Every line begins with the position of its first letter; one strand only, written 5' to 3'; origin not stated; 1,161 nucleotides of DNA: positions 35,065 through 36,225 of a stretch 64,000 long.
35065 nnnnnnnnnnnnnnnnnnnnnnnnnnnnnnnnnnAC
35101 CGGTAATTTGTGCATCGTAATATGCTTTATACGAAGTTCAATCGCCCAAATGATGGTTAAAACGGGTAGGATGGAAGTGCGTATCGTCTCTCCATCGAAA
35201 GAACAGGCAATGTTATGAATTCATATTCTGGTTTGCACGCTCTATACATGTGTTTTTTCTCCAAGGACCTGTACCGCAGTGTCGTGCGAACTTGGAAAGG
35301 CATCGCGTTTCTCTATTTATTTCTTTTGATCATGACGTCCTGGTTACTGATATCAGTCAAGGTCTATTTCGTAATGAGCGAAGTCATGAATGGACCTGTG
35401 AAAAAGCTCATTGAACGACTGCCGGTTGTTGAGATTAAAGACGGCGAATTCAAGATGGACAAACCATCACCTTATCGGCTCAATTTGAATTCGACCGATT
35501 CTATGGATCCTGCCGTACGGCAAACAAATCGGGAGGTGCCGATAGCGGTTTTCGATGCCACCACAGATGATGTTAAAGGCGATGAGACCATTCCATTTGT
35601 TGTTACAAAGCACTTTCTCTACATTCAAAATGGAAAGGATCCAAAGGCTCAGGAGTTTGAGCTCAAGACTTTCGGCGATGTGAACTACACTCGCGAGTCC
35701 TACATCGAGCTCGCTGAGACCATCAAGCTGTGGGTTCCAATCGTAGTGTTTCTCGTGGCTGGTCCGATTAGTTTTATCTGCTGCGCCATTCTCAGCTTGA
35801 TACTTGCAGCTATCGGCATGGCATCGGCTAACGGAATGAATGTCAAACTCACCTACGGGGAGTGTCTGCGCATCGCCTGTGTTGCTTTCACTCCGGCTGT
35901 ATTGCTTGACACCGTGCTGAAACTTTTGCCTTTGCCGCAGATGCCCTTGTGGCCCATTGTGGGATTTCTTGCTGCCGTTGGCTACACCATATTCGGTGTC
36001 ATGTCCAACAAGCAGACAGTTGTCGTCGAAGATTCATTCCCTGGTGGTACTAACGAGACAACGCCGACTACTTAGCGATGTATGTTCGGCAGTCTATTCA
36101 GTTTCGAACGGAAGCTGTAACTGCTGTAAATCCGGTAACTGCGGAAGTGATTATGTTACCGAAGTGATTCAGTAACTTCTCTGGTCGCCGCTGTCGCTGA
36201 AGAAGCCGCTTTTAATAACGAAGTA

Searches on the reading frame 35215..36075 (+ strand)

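Call 3: search_protein_families(library=pfam, proteins=[window:35215-36075:+], max_evalue=1)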
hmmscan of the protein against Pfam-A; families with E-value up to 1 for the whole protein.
window:35215-36075:+ (286 aa): 1 family
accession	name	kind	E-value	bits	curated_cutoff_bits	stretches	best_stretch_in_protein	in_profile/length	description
PF06691.16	DUF1189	-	1e-25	91.1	28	1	8-261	2-243/244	Protein of unknown function (DUF1189)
